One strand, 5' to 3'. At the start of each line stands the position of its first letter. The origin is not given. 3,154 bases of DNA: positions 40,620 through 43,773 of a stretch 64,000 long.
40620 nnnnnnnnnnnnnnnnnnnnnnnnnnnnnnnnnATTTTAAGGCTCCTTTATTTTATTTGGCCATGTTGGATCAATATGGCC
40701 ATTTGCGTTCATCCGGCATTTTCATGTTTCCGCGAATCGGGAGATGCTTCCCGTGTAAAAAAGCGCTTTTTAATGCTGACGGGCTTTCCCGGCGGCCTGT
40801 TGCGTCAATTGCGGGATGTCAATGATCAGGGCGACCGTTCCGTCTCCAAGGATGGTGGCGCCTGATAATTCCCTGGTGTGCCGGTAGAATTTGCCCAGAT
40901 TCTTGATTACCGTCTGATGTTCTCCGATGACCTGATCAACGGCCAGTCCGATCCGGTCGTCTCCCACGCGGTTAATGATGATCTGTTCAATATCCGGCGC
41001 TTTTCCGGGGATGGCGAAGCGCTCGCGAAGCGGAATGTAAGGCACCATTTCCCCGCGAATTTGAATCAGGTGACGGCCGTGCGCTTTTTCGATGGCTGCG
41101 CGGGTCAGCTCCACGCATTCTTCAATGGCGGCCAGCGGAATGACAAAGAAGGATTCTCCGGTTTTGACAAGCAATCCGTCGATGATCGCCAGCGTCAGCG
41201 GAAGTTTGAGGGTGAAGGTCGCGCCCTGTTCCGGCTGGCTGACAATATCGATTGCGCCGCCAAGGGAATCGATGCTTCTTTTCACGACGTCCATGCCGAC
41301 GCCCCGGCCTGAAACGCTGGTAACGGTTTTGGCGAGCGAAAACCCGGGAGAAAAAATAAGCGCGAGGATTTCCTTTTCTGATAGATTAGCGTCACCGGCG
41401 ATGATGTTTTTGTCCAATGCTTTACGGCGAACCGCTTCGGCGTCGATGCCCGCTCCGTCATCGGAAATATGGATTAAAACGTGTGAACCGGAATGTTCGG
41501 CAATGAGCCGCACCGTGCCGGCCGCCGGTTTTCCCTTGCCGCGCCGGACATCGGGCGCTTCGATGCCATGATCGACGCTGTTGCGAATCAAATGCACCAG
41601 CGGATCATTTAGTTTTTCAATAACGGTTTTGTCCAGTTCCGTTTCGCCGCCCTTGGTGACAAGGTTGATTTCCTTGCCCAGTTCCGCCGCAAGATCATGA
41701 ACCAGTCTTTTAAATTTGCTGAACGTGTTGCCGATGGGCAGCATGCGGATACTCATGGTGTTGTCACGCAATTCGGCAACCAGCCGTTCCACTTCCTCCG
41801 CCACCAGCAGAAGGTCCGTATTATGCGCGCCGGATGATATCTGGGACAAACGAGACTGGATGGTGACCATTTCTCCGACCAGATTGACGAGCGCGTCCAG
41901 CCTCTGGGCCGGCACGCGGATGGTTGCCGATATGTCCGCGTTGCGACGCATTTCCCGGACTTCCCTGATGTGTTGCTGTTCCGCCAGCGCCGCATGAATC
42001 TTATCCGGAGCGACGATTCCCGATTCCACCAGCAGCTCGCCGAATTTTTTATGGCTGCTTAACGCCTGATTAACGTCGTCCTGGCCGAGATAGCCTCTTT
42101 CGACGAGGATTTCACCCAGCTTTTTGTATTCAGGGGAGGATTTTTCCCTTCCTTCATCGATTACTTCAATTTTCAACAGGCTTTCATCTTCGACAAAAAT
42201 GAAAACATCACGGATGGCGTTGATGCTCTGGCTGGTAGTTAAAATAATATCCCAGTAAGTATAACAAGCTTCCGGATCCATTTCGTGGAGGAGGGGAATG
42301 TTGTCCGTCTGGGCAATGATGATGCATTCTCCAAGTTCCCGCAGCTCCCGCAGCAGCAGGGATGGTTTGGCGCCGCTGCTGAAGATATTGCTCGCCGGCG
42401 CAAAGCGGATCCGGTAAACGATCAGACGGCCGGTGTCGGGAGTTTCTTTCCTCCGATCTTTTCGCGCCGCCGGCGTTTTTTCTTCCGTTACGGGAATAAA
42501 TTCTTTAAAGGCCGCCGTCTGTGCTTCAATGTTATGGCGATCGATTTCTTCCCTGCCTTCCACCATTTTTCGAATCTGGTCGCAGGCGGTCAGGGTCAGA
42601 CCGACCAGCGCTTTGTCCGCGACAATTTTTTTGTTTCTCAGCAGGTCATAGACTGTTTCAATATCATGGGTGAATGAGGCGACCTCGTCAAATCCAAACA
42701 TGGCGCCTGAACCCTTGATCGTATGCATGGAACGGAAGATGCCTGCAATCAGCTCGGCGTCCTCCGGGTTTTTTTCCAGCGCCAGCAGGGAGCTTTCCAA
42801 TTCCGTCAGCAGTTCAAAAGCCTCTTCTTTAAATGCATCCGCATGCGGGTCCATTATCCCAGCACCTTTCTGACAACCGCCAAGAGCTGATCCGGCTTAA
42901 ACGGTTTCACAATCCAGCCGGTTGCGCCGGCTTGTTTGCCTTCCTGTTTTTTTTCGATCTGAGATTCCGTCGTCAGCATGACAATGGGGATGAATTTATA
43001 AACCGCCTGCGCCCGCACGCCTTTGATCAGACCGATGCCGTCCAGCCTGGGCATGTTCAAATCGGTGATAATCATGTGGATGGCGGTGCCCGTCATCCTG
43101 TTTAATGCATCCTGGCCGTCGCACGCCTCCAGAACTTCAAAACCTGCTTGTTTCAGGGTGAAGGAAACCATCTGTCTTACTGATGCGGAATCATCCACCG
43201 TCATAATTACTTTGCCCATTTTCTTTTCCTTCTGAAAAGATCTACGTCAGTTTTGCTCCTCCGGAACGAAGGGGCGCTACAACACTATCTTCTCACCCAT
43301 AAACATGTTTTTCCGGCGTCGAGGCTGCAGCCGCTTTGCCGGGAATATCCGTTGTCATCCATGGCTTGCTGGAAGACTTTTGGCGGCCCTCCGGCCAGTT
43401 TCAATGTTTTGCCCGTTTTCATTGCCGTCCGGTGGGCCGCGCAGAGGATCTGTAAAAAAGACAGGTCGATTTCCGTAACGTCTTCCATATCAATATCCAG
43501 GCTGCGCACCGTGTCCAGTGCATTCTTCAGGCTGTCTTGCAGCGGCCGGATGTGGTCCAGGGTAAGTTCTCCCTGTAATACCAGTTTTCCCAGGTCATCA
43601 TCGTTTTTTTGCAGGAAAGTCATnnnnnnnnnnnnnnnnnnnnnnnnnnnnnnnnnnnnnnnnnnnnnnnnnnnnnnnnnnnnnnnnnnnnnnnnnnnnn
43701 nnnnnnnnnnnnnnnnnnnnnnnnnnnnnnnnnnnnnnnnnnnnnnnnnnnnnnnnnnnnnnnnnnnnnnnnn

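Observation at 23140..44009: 21-kb, 16-gene co-directional supercluster joining a full Che core to a phosphorelay, a FIST sensor and a partner-switching module, with no motility genes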

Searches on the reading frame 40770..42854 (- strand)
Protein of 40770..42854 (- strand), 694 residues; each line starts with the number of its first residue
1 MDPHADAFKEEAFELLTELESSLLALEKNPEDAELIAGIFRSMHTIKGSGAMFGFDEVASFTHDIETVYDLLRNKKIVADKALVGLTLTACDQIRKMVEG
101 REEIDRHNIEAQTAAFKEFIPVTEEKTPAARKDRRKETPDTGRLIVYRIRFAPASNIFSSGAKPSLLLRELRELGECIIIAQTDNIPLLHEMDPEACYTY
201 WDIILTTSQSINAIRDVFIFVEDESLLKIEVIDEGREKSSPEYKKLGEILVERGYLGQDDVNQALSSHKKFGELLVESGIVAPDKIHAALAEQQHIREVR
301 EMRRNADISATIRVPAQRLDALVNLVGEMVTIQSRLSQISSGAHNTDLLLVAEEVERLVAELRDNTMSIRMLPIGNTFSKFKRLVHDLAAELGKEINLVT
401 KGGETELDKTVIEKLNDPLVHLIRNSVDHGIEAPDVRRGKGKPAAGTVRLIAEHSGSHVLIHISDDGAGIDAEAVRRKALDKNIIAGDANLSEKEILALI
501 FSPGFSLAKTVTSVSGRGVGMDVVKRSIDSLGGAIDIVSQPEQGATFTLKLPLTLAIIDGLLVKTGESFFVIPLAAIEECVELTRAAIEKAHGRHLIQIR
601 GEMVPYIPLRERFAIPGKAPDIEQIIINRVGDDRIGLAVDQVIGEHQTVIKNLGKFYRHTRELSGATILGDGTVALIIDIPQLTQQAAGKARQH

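Call 3: search_protein_families(library=pfam, proteins=[window:40770-42854:-], max_evalue=0.01)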
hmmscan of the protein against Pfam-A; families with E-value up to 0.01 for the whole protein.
window:40770-42854:- (694 aa): 4 families
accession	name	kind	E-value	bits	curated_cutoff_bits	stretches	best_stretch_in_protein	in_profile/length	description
PF01584.24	CheW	-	2.2e-28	99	23.5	1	560-686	2-136/138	CheW-like domain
PF02518.31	HATPase_c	-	4.5e-19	69.4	26.4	1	417-554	4-110/111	Histidine kinase-, DNA gyrase B-, and HSP90-like ATPase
PF01627.28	Hpt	-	9.9e-15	55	24.6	1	7-95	5-82/84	Hpt domain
PF02895.20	H-kinase_dim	-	1.4e-12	48.3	23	1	309-369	1-68/68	Signal transducing histidine kinase, homodimeric domain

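Call 11: find_encoding_contigs(protein=window:40770-42854:-, flank=10000, max_places=6)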
Protein window:40770-42854:- (694 aa): 15 contigs read that carry it; 6 places shown.
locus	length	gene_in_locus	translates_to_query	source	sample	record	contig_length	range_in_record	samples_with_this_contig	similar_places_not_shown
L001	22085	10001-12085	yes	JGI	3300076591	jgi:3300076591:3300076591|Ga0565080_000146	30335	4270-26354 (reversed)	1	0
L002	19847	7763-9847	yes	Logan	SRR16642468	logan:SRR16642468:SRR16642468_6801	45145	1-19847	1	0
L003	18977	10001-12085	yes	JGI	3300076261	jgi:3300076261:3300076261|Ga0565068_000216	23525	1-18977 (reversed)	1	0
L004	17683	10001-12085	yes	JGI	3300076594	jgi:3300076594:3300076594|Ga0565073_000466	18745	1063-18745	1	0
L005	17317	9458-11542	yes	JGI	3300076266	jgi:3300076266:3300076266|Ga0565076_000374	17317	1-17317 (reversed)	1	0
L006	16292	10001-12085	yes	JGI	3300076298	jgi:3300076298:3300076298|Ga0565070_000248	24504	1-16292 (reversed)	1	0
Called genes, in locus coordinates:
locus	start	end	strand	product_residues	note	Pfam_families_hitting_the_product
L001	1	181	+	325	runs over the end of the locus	PF13623:SurA_N_2, PF13624:SurA_N_3, PF09312:SurA_N, PF13145:Rotamase_2, PF13616:Rotamase_3, PF00639:Rotamase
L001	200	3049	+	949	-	PF00005:ABC_tran (faint), PF02463:SMC_N (faint), PF13191:AAA_16 (faint), PF13555:AAA_29 (faint), PF17760:UvrA_inter, PF17755:UvrA_DNA-bind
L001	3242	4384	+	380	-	PF00072:Response_reg, PF13487:HD_5, PF01966:HD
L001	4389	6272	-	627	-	PF00015:MCPsignal (faint)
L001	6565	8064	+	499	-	PF00072:Response_reg, PF00158:Sigma54_activat, PF14532:Sigma54_activ_2, PF07728:AAA_5, PF25601:AAA_lid_14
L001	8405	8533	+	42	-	-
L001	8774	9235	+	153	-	-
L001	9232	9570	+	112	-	PF01740:STAS (weak), PF13466:STAS_2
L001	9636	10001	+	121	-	PF00072:Response_reg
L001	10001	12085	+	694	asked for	PF01627:Hpt, PF02895:H-kinase_dim, PF02518:HATPase_c, PF01584:CheW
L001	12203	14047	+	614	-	PF08269:dCache_2, PF17200:sCache_2, PF17201:Cache_3-Cache_2, PF00672:HAMP, PF00015:MCPsignal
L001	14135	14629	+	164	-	PF01584:CheW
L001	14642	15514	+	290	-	PF03705:CheR_N, PF01739:CheR, PF13649:Methyltransf_25 (faint)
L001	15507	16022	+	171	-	PF03975:CheD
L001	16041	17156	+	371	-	PF00072:Response_reg, PF01339:CheB_methylest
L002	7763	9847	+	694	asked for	PF01627:Hpt, PF02895:H-kinase_dim, PF02518:HATPase_c, PF01584:CheW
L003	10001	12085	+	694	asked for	PF01627:Hpt, PF02895:H-kinase_dim, PF02518:HATPase_c, PF01584:CheW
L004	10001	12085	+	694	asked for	PF01627:Hpt, PF02895:H-kinase_dim, PF02518:HATPase_c, PF01584:CheW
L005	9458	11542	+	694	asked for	PF01627:Hpt, PF02895:H-kinase_dim, PF02518:HATPase_c, PF01584:CheW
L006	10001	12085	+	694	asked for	PF01627:Hpt, PF02895:H-kinase_dim, PF02518:HATPase_c, PF01584:CheW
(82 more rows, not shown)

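Call 43: search_solved_structures(query=window:40770-42854:-, max_evalue=0.00001)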
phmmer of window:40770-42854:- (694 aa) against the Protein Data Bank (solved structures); distinct sequences matched with E-value up to 0.00001: 20.
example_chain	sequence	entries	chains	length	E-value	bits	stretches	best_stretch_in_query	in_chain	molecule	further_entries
6s1k_A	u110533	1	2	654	1.8e-110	373.6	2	278-683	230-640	Chemotaxis protein CheA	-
8c5v_A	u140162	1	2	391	3.4e-98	333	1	308-683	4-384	Chemotaxis protein CheA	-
3ja6_C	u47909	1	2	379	1.7e-93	317.5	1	309-681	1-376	Chemotaxis protein CheA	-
1b3q_A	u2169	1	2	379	3e-93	316.7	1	309-681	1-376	PROTEIN (CHEMOTAXIS PROTEIN CHEA)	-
2ch4_A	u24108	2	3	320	3e-85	290.3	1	370-681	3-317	CHEMOTAXIS PROTEIN CHEA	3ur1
4jpb_A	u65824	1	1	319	4.7e-83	283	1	370-681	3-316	Chemotaxis protein CheA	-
4xiv_A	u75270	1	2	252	8.1e-65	222.8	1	308-554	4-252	Chemotaxis protein CheA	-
1i5d_A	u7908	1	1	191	5.8e-57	196.8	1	367-554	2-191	CHEMOTAXIS PROTEIN CHEA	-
6mi6_A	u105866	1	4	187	2.1e-55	191.6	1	369-553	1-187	Chemotaxis protein CheA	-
1i58_A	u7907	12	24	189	3.4e-55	191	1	370-554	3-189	CHEMOTAXIS PROTEIN CHEA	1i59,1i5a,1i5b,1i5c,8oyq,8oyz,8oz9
2ld6_A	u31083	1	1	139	7.9e-16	60.9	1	2-125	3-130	Chemotaxis protein CheA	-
6ff6_A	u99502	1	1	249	2.9e-15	59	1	7-99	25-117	BRIC1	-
1tqg_A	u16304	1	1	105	5.1e-15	58.2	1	6-99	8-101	Chemotaxis protein cheA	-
8c5v_C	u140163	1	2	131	1.4e-10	43.5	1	7-101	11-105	Chemotaxis protein CheA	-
6fes_A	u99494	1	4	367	1.5e-10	43.5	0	11-93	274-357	D12_BRIC2, a synthetic protein,D12_BRIC2, a synthetic protein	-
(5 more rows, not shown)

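Call 55: find_related_loci(query=A3, collection=metagenome_contigs, flank=10000)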
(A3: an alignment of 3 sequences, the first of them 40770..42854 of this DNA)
Query A3 (694 aa) in metagenome_contigs; peptide patterns used: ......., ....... (x = any residue, [..] = any of these).
600 stretches matched a pattern (row limit reached: there are more); 245 encode a relative of the query (tblastn E <= 1e-3); the best 80 are kept; 80 distinct loci.
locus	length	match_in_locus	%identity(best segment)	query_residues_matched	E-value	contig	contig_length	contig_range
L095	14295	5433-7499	63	2-685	0e+0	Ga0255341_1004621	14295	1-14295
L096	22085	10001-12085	57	4-694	0e+0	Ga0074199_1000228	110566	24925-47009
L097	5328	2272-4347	55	1-687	0e+0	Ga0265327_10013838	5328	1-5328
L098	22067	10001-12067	56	2-687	0e+0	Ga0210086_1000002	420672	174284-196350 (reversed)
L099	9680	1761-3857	56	4-685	0e+0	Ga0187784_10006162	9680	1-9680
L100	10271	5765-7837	56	1-687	0e+0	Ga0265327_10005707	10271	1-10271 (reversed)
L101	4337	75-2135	56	1-687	0e+0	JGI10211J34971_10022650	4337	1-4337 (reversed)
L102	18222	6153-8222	57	1-685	0e+0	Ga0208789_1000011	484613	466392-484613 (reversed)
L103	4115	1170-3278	55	2-691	0e+0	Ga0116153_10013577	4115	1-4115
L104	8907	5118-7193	55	1-687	0e+0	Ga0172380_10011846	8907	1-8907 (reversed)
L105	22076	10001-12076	55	1-687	0e+0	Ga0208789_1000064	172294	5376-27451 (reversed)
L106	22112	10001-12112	55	8-692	0e+0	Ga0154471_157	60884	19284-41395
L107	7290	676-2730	55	1-680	0e+0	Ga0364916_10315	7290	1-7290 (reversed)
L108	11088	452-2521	55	7-685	0e+0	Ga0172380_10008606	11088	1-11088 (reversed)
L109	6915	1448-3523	55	8-687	0e+0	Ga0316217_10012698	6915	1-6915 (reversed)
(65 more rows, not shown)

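Call 66: search_protein_families(library=ncbifam, proteins=[window:40770-42854:-], max_evalue=0.001)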
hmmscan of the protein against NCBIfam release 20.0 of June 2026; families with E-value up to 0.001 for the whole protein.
window:40770-42854:- (694 aa): 31 families (the best 25 are shown)
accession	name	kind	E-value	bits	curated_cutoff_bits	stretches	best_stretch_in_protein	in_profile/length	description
NF007835.0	PRK10547.1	equivalog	2.4e-130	436.2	793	1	7-685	9-658/670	chemotaxis protein CheA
NF041336.1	CheA_Halo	equivalog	2.9e-117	393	950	2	290-681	272-664/666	chemotaxis protein CheA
NF053729.1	c-di-GMP_motif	domain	7.5e-11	41.7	38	1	245-293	1-53/53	cyclic di-GMP-binding domain-containing protein, MshE-related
NF008298.1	PRK11086.1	subfamily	5.1e-09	35.1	520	1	405-553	410-525/529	DcuS/MalK family sensor histidine kinase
NF046044.1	PnpS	equivalog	2.4e-08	33.4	400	1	514-552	352-390/390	two-component system histidine kinase PnpS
NF008468.0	PRK11360.1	equivalog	3.1e-08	32.5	646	1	494-553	554-608/616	two-component system sensor histidine kinase AtoS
NF007688.0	PRK10364.1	equivalog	6e-08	31.9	479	1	497-554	400-452/460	two-component system sensor histidine kinase ZraS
NF010411.0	PRK13837.1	equivalog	3.4e-07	28.6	647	1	495-554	622-676/828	two-component system VirA-like sensor kinase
NF038348.1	T2SS_HK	subfamily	3.7e-07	29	450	1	337-553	379-573/574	histidine kinase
TIGR02916.1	PEP_his_kin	equivalog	1.8e-06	26.8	300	1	512-552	639-679/679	XrtA/PEP-CTERM system histidine kinase PrsK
NF011874.0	PRK15347.1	equivalog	1.9e-06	26.2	852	0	508-554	569-615/921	two component system sensor kinase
NF041210.1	his_kin_PieS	equivalog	3.9e-06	26.1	850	1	507-553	424-470/474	two component system sensor histidine kinase PieS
NF006800.0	PRK09303.1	equivalog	4.6e-06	25.8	342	1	499-553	324-377/383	histidine kinase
NF041947.1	LuxQ_Vibrio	equivalog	1.4e-05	23.2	1200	1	494-556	636-699/843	quorum-sensing autoinducer 2 sensor kinase/phosphatase LuxQ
NF047874.1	MASE3_PAS_HK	subfamily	1.9e-05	23.7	560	0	514-554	586-626/655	MASE3 domain-containing sensor histidine kinase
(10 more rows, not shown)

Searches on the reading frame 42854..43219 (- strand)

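Call 3: search_protein_families(library=pfam, proteins=[window:42854-43219:-], max_evalue=0.01)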
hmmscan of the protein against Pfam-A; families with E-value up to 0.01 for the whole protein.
window:42854-43219:- (121 aa): 1 family
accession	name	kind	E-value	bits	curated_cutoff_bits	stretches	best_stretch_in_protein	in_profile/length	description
PF00072.30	Response_reg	-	5.2e-26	91.4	30.2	1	5-116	1-110/111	Response regulator receiver domain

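Call 67: search_protein_families(library=ncbifam, proteins=[window:42854-43219:-], max_evalue=0.00001)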
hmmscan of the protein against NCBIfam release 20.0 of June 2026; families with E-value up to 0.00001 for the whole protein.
window:42854-43219:- (121 aa): 89 families (the best 25 are shown)
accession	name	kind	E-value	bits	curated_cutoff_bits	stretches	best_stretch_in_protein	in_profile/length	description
TIGR02154.1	PhoB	equivalog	2.5e-25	89.1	296.2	1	1-120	1-120/226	phosphate regulon transcriptional regulator PhoB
NF007901.0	PRK10610.1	equivalog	2.8e-24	85.7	189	1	6-115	9-119/129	chemotaxis response regulator CheY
NF045944.1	ResRegRpaBCyano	equivalog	8.3e-24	84.2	330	1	7-120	2-112/229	response regulator transcription factor RpaB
NF007546.0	PRK10161.1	equivalog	5.9e-22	78.4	471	1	1-120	1-120/229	phosphate response regulator transcription factor PhoB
NF040689.1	MtrAB_MtrA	equivalog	1.9e-21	76.4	300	1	5-118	1-111/219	MtrAB system response regulator MtrA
NF006900.1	PRK09390.1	equivalog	5.3e-20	71.8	255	1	4-119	6-119/203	response regulator FixJ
NF041733.1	resp_reg_CseB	equivalog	2.7e-19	69.4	350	1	5-120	3-115/228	two-component system response regulator CseB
NF007135.0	PRK09581.1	equivalog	3e-19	69.2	474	1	3-118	3-118/457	PleD family two-component system response regulator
NF033117.2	vanR_ACDEGLN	exception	5.4e-19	68.7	350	1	5-118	1-111/226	VanR-ABDEGLN family response regulator transcription factor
NF007005.1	PRK09468.1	equivalog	1.5e-18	67.1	331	1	4-120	5-119/237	osmolarity response regulator transcription factor OmpR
NF040534.1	resp_reg_YycF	equivalog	4.1e-18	65.5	340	1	4-118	2-113/231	response regulator YycF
NF008469.0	PRK11361.1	equivalog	5.6e-18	64.9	714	1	3-120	5-120/461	acetoacetate metabolism transcriptional regulator AtoC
NF033120.0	vanR_FM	exception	2e-17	63.6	460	1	5-117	6-115/231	vancomycin resistance response regulator transcription factor, VanR-F/VanR-M family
NF012227.0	AdeR_RR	equivalog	2.2e-17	63.4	340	1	2-120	11-126/239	efflux system response regulator transcription factor AdeR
TIGR01387.1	cztR_silR_copR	subfamily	1.1e-16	61.2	279.2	1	5-120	1-114/218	heavy metal response regulator transcription factor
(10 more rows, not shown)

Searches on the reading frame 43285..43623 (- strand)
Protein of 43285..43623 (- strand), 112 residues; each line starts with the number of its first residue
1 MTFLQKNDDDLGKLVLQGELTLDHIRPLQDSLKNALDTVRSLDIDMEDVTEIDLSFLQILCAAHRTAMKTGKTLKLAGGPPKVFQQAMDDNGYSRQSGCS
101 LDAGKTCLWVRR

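Call 3: search_protein_families(library=pfam, proteins=[window:43285-43623:-], max_evalue=0.01)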
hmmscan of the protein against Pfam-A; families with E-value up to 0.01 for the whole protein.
window:43285-43623:- (112 aa): 2 families
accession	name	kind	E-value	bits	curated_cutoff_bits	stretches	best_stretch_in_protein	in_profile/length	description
PF13466.11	STAS_2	-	8.4e-16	58.4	29.2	1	14-86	1-73/80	STAS domain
PF01740.26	STAS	-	3.9e-06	27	22.6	1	10-85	9-86/106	STAS domain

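Call 66: search_protein_families(library=ncbifam, proteins=[window:43285-43623:-], max_evalue=0.001)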
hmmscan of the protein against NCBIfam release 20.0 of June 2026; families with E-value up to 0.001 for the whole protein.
window:43285-43623:- (112 aa): 1 family
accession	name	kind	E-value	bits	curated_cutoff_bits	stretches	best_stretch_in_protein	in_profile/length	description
NF033618.0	mlaB_1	equivalog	3.1e-05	24.3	90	1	12-79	10-75/94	lipid asymmetry maintenance protein MlaB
